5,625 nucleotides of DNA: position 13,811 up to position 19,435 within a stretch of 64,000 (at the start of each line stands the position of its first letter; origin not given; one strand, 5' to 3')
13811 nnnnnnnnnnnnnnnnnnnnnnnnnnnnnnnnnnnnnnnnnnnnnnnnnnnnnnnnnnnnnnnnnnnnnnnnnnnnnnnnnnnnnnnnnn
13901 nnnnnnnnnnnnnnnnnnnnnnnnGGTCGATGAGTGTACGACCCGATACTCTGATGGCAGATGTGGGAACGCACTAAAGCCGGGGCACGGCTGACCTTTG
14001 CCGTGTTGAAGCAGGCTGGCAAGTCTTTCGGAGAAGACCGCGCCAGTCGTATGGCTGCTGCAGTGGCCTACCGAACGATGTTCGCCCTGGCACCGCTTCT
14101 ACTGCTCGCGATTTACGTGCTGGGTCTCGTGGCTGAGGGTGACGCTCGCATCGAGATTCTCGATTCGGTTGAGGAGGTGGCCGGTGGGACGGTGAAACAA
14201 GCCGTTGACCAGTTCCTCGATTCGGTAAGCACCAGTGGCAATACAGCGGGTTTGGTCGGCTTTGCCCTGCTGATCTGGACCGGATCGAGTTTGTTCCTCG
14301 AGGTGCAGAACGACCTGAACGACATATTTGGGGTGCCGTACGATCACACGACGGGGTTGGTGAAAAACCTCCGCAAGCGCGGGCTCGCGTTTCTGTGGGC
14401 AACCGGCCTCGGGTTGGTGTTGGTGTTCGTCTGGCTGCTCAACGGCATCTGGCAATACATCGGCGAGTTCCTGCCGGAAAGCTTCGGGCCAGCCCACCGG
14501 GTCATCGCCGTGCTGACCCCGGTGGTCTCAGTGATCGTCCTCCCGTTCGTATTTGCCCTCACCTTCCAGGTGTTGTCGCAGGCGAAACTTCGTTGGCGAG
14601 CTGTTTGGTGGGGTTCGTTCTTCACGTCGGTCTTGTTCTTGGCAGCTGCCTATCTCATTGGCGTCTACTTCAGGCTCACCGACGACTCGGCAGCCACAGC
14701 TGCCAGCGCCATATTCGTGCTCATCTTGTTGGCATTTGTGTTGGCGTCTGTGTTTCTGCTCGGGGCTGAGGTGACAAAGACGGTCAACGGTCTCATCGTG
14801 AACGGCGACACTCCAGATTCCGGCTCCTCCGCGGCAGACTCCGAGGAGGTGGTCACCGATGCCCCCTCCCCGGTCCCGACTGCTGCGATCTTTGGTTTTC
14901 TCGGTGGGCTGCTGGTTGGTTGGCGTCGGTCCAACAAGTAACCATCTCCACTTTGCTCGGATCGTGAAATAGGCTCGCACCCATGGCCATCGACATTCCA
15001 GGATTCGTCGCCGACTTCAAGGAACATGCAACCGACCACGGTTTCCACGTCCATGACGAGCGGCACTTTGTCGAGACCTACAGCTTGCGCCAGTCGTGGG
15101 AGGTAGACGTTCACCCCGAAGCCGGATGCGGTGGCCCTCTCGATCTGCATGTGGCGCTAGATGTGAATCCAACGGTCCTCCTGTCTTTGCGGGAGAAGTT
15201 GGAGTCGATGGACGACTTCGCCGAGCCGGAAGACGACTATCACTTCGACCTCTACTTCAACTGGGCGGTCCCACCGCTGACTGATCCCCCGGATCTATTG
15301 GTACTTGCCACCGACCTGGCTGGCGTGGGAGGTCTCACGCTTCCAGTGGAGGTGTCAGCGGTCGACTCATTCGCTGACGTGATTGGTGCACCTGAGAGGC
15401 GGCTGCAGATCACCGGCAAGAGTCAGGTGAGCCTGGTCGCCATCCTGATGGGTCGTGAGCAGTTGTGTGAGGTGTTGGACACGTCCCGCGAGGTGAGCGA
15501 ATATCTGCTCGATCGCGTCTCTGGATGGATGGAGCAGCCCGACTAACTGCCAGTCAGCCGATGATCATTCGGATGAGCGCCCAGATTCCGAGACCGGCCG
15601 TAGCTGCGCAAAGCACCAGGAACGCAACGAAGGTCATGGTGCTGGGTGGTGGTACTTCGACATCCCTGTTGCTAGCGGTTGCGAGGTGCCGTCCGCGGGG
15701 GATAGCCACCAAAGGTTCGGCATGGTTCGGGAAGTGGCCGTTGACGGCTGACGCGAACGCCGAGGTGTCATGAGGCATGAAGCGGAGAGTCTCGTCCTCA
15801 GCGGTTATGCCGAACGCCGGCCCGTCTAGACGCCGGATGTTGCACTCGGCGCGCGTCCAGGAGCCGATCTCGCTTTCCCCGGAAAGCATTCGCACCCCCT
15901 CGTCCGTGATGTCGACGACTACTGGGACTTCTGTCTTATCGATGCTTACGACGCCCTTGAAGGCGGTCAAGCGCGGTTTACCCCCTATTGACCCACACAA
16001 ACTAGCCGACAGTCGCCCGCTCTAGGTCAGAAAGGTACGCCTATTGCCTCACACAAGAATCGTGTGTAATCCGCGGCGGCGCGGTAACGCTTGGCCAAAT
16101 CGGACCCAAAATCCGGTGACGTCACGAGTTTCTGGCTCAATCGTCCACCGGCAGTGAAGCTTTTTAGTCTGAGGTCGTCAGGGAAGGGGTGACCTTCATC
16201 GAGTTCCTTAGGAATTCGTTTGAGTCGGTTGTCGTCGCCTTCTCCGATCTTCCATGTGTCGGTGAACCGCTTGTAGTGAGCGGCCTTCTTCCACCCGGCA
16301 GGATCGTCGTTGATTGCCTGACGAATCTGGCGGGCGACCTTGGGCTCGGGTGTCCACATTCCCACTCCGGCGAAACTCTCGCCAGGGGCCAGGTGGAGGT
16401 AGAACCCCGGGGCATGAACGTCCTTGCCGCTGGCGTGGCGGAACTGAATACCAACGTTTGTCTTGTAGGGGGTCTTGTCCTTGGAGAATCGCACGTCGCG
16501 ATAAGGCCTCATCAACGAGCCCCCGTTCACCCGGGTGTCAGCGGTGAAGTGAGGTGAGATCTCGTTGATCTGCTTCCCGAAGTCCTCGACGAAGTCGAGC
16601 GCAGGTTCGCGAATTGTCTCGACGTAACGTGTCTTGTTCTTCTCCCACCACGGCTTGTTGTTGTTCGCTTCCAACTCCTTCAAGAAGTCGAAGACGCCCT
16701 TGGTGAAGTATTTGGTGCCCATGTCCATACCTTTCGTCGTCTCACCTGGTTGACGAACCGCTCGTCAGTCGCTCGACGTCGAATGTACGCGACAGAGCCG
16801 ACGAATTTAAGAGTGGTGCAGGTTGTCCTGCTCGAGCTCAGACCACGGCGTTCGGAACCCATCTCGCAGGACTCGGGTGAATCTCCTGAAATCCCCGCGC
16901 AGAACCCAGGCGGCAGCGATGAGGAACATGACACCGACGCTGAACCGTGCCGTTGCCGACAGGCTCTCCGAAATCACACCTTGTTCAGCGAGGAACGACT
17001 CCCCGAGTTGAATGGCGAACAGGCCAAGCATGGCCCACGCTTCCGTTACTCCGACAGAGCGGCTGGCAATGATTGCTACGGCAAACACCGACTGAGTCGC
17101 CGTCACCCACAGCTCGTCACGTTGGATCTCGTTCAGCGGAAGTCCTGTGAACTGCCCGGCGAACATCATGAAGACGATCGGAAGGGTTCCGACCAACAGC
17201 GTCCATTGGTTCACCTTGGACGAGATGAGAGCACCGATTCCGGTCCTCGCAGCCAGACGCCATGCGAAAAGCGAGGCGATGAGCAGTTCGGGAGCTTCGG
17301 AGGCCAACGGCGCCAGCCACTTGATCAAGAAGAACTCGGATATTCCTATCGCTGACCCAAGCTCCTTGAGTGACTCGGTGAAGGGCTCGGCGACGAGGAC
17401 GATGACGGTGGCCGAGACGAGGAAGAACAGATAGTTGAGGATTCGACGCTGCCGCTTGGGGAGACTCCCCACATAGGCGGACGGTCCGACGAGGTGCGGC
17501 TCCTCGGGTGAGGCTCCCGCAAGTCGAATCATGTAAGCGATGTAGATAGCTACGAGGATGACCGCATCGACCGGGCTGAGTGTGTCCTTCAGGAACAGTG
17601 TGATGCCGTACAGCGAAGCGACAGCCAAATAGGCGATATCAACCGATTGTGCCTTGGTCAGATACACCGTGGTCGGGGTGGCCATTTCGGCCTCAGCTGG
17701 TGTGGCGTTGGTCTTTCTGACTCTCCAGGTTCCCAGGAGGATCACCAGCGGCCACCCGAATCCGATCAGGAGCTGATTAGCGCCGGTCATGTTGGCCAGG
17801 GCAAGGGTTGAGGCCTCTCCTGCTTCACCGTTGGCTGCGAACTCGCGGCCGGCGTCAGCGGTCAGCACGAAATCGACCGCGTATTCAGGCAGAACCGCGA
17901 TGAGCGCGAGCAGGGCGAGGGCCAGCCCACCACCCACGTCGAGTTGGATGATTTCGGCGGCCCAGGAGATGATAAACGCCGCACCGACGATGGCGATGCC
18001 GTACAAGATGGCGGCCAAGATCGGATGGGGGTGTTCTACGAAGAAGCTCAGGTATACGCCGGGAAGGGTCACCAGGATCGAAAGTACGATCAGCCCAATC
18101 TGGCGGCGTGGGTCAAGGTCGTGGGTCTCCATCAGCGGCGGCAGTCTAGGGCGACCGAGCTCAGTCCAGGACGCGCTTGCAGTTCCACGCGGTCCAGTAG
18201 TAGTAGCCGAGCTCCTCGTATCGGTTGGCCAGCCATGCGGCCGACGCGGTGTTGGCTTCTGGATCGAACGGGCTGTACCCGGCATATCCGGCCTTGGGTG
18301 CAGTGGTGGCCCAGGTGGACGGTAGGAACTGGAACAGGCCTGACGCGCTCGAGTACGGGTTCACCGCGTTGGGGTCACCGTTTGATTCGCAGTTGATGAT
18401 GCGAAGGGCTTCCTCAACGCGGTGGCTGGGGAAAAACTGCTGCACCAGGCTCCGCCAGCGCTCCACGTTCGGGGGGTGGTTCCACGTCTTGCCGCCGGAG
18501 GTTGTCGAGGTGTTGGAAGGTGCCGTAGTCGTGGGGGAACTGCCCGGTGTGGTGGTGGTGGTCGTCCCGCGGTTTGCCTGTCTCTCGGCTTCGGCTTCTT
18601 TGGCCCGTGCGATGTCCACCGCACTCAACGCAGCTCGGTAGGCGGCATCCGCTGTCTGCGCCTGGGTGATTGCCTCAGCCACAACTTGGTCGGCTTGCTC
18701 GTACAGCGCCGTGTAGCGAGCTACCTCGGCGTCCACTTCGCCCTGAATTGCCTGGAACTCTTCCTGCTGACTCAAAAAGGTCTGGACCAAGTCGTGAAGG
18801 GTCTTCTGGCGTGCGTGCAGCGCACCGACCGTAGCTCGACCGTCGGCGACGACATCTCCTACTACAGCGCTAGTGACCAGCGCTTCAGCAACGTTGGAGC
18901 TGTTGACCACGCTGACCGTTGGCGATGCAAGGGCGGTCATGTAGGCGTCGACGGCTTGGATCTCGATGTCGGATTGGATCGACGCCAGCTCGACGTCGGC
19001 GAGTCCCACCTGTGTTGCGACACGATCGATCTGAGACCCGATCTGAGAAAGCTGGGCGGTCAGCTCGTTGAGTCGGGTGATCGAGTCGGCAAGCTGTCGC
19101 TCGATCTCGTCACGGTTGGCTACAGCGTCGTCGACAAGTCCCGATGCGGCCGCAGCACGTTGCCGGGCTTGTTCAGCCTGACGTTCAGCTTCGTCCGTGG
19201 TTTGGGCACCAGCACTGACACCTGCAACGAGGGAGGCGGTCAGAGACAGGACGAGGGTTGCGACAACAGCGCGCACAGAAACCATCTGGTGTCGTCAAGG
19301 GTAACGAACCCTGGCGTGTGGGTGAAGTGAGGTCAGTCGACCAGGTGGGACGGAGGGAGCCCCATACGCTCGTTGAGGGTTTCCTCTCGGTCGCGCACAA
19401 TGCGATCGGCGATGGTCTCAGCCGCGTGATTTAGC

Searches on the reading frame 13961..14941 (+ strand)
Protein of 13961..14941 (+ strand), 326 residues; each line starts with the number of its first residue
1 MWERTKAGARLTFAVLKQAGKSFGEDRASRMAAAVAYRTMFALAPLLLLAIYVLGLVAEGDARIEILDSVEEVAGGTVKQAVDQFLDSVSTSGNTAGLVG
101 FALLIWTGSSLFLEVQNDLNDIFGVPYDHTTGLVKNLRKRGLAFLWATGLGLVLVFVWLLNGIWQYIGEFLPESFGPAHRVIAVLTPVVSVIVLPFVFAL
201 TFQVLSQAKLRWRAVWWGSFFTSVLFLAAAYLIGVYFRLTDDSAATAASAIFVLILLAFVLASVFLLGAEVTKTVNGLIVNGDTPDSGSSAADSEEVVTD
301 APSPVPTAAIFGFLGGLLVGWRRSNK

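Call 54: search_protein_families(library=pfam, proteins=[window:13961-14941:+], max_evalue=0.00001)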
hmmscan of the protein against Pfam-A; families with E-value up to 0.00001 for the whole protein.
window:13961-14941:+ (326 aa): 1 family
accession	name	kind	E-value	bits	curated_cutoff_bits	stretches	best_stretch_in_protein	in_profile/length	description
PF03631.20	Virul_fac_BrkB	-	3.1e-37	129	33.7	1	25-275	2-255/259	Virulence factor BrkB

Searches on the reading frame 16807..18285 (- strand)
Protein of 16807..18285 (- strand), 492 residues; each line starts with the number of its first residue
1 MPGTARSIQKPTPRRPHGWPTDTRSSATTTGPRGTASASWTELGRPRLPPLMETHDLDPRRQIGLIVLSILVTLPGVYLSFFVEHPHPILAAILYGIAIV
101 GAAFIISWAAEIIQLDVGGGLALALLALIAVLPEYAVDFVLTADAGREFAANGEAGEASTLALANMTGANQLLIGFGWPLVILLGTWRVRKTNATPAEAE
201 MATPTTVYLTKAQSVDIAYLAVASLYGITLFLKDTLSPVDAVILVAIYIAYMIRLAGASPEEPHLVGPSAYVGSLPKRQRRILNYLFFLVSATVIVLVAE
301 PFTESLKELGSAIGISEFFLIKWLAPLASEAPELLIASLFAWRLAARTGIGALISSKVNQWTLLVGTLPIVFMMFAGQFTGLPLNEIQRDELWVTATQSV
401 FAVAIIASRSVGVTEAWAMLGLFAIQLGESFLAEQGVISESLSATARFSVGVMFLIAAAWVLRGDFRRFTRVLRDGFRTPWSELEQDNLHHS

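Call 41: find_encoding_contigs(protein=window:16807-18285:-, flank=10000, max_places=2)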
Protein window:16807-18285:- (492 aa): no gene with exactly this product is on record in the collection.

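Call 54: search_protein_families(library=pfam, proteins=[window:16807-18285:-], max_evalue=0.00001)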
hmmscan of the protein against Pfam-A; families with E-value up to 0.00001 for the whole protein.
window:16807-18285:- (492 aa): 1 family
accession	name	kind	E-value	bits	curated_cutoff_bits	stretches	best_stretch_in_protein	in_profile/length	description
PF01699.29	Na_Ca_ex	-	3.9e-18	66.3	24.9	2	285-427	3-146/151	Sodium/calcium exchanger protein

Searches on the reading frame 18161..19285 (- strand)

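Call 54: search_protein_families(library=pfam, proteins=[window:18161-19285:-], max_evalue=0.00001)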
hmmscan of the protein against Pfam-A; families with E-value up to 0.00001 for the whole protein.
window:18161-19285:- (374 aa): 1 family
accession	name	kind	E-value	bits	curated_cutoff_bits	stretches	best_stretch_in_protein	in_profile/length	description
PF01464.25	SLT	-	8.9e-10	38.6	21.3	1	291-360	15-84/117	Transglycosylase SLT domain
